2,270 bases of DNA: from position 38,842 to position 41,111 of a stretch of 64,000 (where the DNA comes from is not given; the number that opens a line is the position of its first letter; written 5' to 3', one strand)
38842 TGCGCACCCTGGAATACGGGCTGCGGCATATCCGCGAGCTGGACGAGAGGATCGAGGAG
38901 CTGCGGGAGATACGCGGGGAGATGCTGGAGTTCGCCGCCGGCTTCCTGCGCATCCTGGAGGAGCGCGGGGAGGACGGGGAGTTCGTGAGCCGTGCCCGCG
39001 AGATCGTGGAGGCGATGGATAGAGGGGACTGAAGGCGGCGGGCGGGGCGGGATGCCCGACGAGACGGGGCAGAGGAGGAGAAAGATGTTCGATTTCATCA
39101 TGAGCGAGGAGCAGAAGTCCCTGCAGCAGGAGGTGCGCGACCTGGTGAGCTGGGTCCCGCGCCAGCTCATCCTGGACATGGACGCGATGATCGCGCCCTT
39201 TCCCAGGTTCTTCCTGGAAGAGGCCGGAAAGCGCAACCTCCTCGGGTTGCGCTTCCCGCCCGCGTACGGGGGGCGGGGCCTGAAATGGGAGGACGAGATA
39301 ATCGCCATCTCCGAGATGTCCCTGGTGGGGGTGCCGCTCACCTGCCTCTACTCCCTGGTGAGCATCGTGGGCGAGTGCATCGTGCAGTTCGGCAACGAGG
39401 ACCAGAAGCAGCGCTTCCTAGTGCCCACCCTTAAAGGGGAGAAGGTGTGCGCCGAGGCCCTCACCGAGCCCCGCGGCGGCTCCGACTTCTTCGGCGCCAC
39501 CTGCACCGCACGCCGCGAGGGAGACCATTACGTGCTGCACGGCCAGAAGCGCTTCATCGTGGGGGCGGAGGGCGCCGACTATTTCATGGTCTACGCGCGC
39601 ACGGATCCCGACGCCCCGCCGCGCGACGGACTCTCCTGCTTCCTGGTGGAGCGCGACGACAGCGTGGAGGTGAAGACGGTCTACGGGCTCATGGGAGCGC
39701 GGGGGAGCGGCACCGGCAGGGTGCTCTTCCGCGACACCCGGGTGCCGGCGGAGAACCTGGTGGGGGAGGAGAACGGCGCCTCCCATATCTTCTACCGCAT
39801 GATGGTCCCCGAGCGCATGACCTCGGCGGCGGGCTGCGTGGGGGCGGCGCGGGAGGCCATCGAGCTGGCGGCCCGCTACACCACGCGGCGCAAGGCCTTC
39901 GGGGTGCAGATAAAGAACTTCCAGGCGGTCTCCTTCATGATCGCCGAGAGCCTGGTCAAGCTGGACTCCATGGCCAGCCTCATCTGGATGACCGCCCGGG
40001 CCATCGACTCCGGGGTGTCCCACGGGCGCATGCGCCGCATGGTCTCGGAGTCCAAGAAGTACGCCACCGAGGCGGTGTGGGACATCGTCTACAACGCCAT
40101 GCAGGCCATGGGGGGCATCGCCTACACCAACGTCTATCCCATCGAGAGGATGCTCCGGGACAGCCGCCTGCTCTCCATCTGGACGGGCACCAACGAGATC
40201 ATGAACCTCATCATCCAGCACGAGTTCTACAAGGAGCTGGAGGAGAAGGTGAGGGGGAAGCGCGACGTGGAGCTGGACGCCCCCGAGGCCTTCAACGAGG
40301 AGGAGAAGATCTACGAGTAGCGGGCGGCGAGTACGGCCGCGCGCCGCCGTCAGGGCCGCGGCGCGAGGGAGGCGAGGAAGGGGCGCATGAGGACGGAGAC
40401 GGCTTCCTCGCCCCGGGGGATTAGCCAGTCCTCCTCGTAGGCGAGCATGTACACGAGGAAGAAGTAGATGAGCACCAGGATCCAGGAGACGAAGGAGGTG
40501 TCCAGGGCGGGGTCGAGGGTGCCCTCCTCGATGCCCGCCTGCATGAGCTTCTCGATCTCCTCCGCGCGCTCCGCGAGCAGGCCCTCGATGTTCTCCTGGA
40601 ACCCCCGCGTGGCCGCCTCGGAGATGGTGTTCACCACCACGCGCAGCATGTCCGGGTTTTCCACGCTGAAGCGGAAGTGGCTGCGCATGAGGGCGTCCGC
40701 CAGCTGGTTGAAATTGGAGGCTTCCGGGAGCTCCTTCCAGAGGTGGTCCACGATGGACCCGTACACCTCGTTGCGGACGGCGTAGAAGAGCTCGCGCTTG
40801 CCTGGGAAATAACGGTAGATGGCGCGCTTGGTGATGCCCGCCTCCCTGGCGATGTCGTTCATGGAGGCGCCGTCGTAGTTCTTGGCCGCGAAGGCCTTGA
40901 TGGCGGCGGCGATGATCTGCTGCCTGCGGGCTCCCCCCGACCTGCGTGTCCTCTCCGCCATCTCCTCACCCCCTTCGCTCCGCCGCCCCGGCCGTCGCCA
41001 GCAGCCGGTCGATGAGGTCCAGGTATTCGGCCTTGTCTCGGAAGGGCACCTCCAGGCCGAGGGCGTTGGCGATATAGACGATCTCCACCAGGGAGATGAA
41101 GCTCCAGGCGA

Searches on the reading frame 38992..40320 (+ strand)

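Call 58: search_protein_families(library=pfam, proteins=[window:38992-40320:+], max_evalue=0.00001)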
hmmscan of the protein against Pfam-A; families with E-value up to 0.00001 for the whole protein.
window:38992-40320:+ (442 aa): 5 families
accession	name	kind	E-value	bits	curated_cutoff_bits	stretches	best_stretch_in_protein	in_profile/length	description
PF00441.29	Acyl-CoA_dh_1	-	8e-32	110.9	22.4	1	271-409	11-146/150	Acyl-CoA dehydrogenase, C-terminal domain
PF02771.21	Acyl-CoA_dh_N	-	4.6e-20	72.5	22.9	1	38-150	1-113/113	Acyl-CoA dehydrogenase, N-terminal domain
PF02770.24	Acyl-CoA_dh_M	-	2.2e-19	69.8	33.3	1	155-248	2-96/97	Acyl-CoA dehydrogenase, middle domain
PF08028.16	Acyl-CoA_dh_2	-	7.1e-13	49.4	22.7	1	277-401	2-133/134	Acyl-CoA dehydrogenase, C-terminal domain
PF22924.1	ACOX_C_alpha1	-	3.9e-06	27.2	27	0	268-406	1-162/169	Acyl-CoA oxidase, C-alpha1 domain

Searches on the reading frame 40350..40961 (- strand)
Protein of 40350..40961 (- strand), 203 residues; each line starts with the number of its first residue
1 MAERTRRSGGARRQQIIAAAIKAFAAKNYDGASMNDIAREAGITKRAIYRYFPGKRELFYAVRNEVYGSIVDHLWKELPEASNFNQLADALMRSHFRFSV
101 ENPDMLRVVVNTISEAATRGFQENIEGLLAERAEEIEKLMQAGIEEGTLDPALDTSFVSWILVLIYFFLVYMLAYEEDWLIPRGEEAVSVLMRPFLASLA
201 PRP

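Call 58: search_protein_families(library=pfam, proteins=[window:40350-40961:-], max_evalue=0.00001)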
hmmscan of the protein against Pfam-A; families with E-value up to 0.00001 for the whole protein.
window:40350-40961:- (203 aa): 1 family
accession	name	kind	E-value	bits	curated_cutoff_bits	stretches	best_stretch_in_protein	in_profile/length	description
PF00440.29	TetR_N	-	1e-17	64.1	24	1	16-62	1-47/47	Bacterial regulatory proteins, tetR family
